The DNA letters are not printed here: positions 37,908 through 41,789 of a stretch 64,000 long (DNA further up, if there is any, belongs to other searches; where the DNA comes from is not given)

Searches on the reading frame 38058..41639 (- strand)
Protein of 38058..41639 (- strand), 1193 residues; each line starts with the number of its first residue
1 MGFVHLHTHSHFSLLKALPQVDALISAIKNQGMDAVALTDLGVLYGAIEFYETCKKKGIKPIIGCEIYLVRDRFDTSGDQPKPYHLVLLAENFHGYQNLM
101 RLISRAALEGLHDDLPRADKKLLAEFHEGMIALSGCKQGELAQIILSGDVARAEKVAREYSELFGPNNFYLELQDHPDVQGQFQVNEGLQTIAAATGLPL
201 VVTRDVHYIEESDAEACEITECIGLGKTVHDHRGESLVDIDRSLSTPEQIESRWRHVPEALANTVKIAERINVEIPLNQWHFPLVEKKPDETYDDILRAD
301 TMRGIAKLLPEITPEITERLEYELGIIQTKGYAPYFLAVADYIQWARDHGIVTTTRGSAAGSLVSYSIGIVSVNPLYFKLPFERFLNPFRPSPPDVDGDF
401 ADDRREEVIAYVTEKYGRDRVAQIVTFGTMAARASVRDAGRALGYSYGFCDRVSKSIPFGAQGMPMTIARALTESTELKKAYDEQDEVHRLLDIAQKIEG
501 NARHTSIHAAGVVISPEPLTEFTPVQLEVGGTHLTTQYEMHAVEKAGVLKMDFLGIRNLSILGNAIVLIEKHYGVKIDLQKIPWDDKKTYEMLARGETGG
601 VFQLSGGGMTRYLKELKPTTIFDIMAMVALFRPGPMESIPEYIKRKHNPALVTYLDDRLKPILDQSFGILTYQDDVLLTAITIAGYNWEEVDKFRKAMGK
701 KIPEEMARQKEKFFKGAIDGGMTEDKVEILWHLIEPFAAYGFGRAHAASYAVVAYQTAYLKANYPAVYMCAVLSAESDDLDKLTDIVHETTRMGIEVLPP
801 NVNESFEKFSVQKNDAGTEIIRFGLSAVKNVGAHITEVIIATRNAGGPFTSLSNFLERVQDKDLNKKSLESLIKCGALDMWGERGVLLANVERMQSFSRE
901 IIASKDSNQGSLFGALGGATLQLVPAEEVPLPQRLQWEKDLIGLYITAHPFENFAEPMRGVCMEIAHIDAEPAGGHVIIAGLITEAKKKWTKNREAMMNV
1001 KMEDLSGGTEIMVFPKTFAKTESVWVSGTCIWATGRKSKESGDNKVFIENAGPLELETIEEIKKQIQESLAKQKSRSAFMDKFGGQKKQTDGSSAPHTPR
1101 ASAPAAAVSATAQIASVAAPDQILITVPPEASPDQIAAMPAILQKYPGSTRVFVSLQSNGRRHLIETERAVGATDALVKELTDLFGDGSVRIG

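Call 14: search_protein_families(library=pfam, proteins=[window:38058-41639:-], max_evalue=0.001)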
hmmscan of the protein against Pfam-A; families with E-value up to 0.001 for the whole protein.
window:38058-41639:- (1193 aa): 5 families
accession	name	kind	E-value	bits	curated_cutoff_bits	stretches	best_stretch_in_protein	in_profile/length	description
PF07733.18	DNA_pol3_alpha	-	7e-91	304.9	23.9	1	297-555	3-260/260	Bacterial DNA polymerase III alpha NTPase domain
PF02811.25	PHP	-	5.1e-53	180.2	26.4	1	5-176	1-164/164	PHP domain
PF17657.6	DNA_pol3_finger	-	1.1e-51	174.9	22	1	558-719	1-164/166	Bacterial DNA polymerase III alpha subunit finger domain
PF14579.12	HHH_6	-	1.5e-26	92.8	25.6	1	794-883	1-85/90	Helix-hairpin-helix motif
PF01336.31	tRNA_anti-codon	-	2.5e-05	24.6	27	1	977-1043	1-63/75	OB-fold nucleic acid binding domain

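Call 19: search_protein_families(library=ncbifam, proteins=[window:38058-41639:-], max_evalue=0.01)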
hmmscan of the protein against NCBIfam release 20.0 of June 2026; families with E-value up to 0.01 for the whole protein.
window:38058-41639:- (1193 aa): 13 families
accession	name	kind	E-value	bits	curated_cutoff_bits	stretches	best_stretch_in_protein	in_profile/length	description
NF004226.0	PRK05673.1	equivalog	0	1170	1002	1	2-1189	5-1142/1146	DNA polymerase III subunit alpha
NF005298.0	PRK06826.1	equivalog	0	1153.1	1260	1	2-1192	4-1150/1151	DNA polymerase III subunit alpha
TIGR00594.1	polc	superfamily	0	1080.9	434.35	1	3-1014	1-1022/1022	DNA polymerase III subunit alpha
NF005617.0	PRK07374.1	equivalog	1.2e-265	884.5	1653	1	1-1055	1-1081/1170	DNA polymerase III subunit alpha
NF005377.0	PRK06920.1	equivalog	1.1e-257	857.9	1806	1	1-1064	1-1034/1108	DNA polymerase III subunit alpha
NF004225.0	PRK05672.1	subfamily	6.8e-184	613.7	939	1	3-1056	6-1034/1047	error-prone DNA polymerase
NF007079.0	PRK09532.1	equivalog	5.8e-183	610.4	1525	1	1-743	1-777/876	DNA polymerase III subunit alpha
NF005516.0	PRK07135.1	equivalog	2e-181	605.5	1084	2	259-1020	194-943/974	DNA polymerase III DnaE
NF004550.0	PRK05898.1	equivalog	2.8e-169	565.3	1182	2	256-883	190-811/971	DNA polymerase III subunit alpha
NF005582.0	PRK07279.1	equivalog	1.5e-167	559.6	1279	2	192-1049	142-959/1033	DNA polymerase III subunit alpha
NF005616.0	PRK07373.1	equivalog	1.5e-65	221.5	646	1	738-1074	34-380/449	DNA polymerase III subunit alpha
NF001688.0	PRK00448.1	equivalog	3.9e-59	200.3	873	4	80-376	611-913/1445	PolC-type DNA polymerase III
TIGR01405.1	polC_Gram_pos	equivalog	5.5e-52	176.7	1043.45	4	81-376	378-678/1211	DNA polymerase III subunit alpha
